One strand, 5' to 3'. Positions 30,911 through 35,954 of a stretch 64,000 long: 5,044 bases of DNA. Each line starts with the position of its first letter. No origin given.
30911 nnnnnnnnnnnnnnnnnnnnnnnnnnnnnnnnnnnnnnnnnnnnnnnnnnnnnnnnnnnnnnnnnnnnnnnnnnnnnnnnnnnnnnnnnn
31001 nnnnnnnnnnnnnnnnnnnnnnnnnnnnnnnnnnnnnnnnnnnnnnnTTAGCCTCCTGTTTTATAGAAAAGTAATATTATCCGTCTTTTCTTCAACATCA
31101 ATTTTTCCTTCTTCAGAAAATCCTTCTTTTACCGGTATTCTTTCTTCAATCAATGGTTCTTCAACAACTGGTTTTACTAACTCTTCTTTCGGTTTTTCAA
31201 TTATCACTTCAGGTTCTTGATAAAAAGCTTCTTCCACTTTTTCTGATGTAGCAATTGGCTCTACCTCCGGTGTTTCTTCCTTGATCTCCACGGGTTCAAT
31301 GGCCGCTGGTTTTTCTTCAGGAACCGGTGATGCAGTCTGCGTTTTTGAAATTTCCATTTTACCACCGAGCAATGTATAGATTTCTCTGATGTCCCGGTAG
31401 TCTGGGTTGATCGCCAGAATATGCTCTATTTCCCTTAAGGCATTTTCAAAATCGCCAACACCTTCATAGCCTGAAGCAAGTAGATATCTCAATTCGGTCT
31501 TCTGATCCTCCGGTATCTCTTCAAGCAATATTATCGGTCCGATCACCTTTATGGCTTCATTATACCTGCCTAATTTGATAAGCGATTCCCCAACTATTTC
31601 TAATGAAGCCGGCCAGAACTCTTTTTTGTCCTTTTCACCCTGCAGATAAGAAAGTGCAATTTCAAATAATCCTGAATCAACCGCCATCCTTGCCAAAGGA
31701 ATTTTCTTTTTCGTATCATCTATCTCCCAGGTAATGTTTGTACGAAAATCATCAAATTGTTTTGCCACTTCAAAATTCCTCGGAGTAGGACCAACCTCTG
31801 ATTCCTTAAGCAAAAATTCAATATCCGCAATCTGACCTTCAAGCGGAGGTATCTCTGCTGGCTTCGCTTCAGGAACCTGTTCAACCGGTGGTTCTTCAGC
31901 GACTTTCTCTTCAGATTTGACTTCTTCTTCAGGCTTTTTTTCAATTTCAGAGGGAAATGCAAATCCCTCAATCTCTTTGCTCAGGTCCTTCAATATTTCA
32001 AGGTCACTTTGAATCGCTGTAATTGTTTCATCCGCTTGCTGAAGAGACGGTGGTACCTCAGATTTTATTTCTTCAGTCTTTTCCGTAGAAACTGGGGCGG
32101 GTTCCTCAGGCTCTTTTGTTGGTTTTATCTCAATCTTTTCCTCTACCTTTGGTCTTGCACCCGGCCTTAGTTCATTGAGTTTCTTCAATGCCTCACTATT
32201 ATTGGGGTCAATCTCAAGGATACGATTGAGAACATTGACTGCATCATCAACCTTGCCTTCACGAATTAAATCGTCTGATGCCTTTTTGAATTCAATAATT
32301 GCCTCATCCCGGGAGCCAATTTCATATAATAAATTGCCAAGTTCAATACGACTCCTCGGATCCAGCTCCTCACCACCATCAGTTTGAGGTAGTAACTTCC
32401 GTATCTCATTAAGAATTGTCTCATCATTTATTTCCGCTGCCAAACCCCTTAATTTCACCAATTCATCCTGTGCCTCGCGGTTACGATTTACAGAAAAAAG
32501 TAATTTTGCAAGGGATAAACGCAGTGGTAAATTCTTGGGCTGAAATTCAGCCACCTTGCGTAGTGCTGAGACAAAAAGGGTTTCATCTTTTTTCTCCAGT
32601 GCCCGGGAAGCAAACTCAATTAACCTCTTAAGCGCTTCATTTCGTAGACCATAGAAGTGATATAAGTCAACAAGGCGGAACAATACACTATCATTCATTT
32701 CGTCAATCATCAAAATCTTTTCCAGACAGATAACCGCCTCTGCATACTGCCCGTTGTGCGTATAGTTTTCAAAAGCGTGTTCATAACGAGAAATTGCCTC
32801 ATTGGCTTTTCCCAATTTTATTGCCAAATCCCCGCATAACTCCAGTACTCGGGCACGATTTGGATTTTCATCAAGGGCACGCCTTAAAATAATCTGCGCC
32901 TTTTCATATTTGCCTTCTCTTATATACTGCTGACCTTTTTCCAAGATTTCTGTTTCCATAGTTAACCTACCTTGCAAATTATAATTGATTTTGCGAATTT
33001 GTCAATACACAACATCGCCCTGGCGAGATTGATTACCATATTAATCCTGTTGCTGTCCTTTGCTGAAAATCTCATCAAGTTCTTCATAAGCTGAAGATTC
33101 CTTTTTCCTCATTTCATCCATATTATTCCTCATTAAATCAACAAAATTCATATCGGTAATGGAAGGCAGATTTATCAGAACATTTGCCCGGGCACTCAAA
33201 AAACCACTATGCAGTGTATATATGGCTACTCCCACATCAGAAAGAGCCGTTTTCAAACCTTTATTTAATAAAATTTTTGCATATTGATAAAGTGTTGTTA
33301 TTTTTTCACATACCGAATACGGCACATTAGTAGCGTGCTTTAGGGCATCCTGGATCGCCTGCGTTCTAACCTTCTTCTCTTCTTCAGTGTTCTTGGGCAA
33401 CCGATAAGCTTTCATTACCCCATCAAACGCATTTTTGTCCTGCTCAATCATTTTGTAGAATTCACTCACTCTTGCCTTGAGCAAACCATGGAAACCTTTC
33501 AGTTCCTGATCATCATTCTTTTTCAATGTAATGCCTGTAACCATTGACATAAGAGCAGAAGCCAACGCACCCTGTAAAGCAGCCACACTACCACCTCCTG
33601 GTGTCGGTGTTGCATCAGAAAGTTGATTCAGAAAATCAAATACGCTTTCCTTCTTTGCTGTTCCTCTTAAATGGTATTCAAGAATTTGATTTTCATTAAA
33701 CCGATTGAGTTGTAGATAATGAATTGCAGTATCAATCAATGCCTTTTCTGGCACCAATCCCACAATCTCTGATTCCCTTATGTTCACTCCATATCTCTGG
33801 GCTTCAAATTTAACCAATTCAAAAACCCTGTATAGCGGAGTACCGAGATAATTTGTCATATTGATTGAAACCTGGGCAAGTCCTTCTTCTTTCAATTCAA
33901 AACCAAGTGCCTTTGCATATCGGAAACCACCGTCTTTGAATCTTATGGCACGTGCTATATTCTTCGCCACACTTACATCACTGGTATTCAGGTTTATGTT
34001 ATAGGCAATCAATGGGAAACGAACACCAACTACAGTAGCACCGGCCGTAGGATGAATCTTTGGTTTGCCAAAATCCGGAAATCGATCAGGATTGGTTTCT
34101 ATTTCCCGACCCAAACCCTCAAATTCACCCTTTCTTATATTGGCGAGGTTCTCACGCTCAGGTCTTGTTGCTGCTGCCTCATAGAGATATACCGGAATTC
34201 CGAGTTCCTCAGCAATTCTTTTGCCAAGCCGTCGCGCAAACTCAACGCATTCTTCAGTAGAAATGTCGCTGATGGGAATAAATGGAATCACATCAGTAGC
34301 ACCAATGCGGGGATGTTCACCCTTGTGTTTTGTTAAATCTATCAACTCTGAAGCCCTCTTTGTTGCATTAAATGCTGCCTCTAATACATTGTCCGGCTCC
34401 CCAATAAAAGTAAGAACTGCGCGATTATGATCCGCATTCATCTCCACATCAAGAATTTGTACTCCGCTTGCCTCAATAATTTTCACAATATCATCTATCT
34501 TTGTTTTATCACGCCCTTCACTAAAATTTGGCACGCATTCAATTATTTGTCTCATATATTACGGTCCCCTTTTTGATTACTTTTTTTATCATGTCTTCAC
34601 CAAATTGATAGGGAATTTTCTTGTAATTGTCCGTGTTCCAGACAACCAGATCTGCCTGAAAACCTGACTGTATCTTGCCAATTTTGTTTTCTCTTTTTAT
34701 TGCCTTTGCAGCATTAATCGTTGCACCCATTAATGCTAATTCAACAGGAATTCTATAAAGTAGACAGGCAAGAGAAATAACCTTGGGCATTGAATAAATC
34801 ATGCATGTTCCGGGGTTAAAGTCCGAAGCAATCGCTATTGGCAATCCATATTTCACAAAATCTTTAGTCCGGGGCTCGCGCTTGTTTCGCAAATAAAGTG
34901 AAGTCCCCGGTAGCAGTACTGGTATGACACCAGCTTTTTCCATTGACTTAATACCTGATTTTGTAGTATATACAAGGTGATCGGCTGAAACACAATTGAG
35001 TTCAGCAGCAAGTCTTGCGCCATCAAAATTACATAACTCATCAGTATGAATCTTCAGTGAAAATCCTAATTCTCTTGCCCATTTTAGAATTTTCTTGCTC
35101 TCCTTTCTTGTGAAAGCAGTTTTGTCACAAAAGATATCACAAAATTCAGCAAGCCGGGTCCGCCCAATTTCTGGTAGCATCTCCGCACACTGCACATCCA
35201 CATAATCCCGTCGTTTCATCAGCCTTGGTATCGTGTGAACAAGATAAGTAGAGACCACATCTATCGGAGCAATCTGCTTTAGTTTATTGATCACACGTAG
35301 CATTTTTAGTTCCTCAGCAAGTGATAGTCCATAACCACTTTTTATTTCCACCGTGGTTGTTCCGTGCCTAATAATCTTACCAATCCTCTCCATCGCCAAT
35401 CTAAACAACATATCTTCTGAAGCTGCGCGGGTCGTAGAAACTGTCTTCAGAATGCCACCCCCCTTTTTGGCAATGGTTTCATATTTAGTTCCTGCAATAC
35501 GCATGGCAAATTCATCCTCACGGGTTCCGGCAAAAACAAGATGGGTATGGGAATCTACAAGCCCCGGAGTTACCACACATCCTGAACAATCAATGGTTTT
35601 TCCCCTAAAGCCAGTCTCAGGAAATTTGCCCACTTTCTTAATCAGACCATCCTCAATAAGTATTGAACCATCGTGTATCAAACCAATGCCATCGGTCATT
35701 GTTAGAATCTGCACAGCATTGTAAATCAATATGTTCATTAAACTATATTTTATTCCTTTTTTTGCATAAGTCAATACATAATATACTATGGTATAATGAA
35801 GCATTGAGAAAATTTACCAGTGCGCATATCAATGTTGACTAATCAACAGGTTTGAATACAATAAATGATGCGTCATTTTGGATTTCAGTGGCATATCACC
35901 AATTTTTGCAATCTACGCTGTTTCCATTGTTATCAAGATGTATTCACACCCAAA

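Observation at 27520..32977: Tandem duplication of an ExeA/MshM-like ATPase plus acidic-core TPR protein module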

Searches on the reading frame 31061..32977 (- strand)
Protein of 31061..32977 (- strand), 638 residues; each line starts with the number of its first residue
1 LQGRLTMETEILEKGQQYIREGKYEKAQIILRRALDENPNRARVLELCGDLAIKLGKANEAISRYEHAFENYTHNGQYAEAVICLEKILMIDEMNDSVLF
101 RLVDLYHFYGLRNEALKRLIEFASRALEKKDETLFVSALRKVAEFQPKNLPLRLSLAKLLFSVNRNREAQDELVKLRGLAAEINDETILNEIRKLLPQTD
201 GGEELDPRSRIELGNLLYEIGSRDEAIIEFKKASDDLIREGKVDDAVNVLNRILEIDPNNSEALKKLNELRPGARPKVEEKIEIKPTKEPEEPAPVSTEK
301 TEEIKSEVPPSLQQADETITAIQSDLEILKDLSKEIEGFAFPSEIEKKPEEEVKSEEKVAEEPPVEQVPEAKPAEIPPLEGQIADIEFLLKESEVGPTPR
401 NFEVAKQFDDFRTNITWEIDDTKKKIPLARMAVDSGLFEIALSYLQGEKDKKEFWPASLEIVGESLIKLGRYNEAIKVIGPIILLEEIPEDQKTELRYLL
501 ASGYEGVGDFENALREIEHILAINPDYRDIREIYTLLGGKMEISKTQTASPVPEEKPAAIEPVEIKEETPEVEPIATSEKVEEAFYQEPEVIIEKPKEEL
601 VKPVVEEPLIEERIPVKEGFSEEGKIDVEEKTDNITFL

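Call 5: search_protein_families(library=pfam, proteins=[window:31061-32977:-], max_evalue=0.01)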
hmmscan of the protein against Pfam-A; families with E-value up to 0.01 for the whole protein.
window:31061-32977:- (638 aa): 23 families
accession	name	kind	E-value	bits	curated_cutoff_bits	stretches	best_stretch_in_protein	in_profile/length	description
PF07719.23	TPR_2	-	1.2e-23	81.6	27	1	14-40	7-33/34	Tetratricopeptide repeat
PF14559.12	TPR_19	-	2.2e-23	82.8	25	1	19-67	2-50/68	Tetratricopeptide repeat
PF13428.12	TPR_14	-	6.6e-19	67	23.5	2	12-49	5-42/44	Tetratricopeptide repeat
PF13181.12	TPR_8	-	6e-18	63.9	25.7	0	14-40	7-33/34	Tetratricopeptide repeat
PF12895.13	ANAPC3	-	1.3e-14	54.7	27.2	1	12-67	27-81/82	Anaphase-promoting complex, cyclosome, subunit 3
PF00515.34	TPR_1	-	1.6e-12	47.1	27.8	0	14-40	7-33/34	Tetratricopeptide repeat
PF13424.12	TPR_12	-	1.3e-11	45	30.1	1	24-72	26-75/77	Tetratricopeptide repeat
PF13414.12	TPR_11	-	1.3e-10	41.2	26.8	0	237-264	4-31/42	TPR repeat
PF14853.12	Fis1_TPR_C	-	3.6e-09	37.1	25.3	1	495-533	2-40/53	Fis1 C-terminal tetratricopeptide repeat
PF14561.12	TPR_20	-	4e-09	37.1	25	1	136-218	8-90/90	Tetratricopeptide repeat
PF25063.1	ARM_TT21_C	-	6.2e-09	36.5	35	1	7-73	94-160/209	Tetratricopeptide repeat protein 21 C-terminal ARM domain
PF13432.12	TPR_16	-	9e-09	36.1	32.7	0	12-62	1-51/65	Tetratricopeptide repeat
PF13371.12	TPR_9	-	1.3e-08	35.2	35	0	492-537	27-72/73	Tetratricopeptide repeat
PF13174.12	TPR_6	-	2.5e-08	34.5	26.3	0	14-40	6-32/33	Tetratricopeptide repeat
PF13176.12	TPR_7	-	5e-08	32.9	27.9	0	18-40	9-33/36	Tetratricopeptide repeat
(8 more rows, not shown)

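Call 6: search_protein_families(library=ncbifam, proteins=[window:31061-32977:-], max_evalue=0.01)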
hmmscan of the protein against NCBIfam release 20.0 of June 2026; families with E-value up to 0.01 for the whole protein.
window:31061-32977:- (638 aa): 20 families
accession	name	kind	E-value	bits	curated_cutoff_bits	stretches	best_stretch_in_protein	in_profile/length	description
TIGR02917.1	PEP_TPR_lipo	equivalog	6.9e-15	54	312.2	1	18-73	339-394/899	XrtA/PEP-CTERM system TPR-repeat protein PrsT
NF040959.1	MamA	equivalog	2.5e-14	53.2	200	2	13-70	110-167/204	magnetosome protein MamA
TIGR02521.1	type_IV_pilW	equivalog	6.8e-12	45.4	154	1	9-77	32-100/234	type IV pilus biogenesis/stability protein PilW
NF052243.1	T4PFormProtSgmX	equivalog_domain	9.4e-10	37.4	1800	1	10-173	5-168/1065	type IV pili formation protein SgmX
NF047507.1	TPR_BatC_Lepto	exception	1.4e-09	37.8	175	1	465-544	67-146/214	TPR repeat-containing protein BatC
NF052415.1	T3SS_chap_SctY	equivalog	3.8e-07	30.6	70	0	15-89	13-87/106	type III secretion apparatus assembly chaperone SctY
NF033762.1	social_mot_Tgl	equivalog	1.7e-06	27.6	225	0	490-535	27-72/252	social motility TPR repeat lipoprotein Tgl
NF008757.0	PRK11788.1-5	equivalog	1.8e-06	27.4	363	1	13-89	185-259/388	lipopolysaccharide assembly protein LapB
NF047558.1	TPR_END_plus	domain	5.8e-06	26.2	32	0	497-529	2-34/56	TPR end-of-group domain-containing protein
NF047371.1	FlcA_CTERM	equivalog_domain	4.3e-05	22.2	300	1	21-269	203-414/646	periplasmic flagellar collar protein FlcA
NF052312.1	T9SS_PorW_SprE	equivalog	4.8e-05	22.2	250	0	15-75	186-249/716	type IX secretion system periplasmic lipoprotein PorW/SprE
NF042912.1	Amuc_1098_fam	equivalog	7.3e-05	21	750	0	6-91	39-118/805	Amuc_1098 family type IV pilus outer membrane protein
NF052400.1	M48_BAM_BepA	equivalog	0.00014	20.7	570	1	17-76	316-375/483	beta-barrel assembly-enhancing protease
TIGR02795.1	tol_pal_ybgF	equivalog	0.00019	22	90.1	0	10-88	4-85/119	tol-pal system protein YbgF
NF008520.0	PRK11447.1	equivalog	0.00034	18.5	858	0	135-176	166-207/1157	cellulose synthase complex outer membrane protein BcsC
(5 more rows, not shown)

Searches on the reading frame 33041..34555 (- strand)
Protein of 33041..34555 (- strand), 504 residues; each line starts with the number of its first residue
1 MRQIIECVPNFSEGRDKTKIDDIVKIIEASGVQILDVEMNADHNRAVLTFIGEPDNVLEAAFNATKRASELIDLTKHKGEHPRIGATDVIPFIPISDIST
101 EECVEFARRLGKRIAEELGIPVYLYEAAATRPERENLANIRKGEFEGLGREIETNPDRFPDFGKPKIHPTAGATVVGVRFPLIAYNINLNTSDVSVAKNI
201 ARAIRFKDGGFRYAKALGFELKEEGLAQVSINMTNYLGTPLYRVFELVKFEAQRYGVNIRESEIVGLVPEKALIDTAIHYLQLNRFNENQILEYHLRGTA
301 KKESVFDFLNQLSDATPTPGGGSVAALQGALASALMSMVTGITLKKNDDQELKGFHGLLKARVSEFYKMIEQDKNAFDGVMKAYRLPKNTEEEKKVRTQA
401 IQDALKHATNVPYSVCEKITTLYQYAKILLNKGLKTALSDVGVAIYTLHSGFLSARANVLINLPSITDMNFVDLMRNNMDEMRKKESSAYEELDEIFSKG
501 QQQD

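Call 10: search_protein_families(library=pfam, proteins=[window:33041-34555:-], max_evalue=0.00001)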
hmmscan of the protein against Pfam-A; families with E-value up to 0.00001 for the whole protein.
window:33041-34555:- (504 aa): 3 families
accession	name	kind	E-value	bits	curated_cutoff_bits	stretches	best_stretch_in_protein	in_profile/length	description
PF07837.17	FTCD_N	-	5.4e-72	241.6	27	1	4-179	1-176/176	Formiminotransferase domain, N-terminal subdomain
PF04961.17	FTCD_C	-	1.1e-53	182.1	24.5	1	305-480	2-181/182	Formiminotransferase-cyclodeaminase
PF02971.19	FTCD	-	6.7e-27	94.6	24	1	182-290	2-119/145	Formiminotransferase domain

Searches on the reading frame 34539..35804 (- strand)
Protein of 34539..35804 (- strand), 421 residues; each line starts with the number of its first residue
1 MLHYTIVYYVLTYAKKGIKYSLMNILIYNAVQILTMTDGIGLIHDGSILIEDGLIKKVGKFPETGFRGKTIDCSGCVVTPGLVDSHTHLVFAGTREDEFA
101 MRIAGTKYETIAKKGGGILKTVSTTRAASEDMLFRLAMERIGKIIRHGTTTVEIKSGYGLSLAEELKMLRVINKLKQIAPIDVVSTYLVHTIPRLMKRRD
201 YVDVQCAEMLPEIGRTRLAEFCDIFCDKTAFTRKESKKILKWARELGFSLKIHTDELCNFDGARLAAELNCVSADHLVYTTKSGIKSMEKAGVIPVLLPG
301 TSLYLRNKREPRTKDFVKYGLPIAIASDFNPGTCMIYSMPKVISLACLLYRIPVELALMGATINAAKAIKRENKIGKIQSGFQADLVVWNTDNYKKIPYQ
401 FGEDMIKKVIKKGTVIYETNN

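Call 10: search_protein_families(library=pfam, proteins=[window:34539-35804:-], max_evalue=0.00001)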
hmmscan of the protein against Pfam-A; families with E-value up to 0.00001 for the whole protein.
window:34539-35804:- (421 aa): 2 families
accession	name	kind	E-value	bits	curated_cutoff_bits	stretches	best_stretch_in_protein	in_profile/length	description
PF01979.26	Amidohydro_1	-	1.7e-20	74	25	1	77-415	1-344/345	Amidohydrolase family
PF07969.17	Amidohydro_3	-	3.2e-18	66.9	29.7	2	136-417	160-472/472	Amidohydrolase family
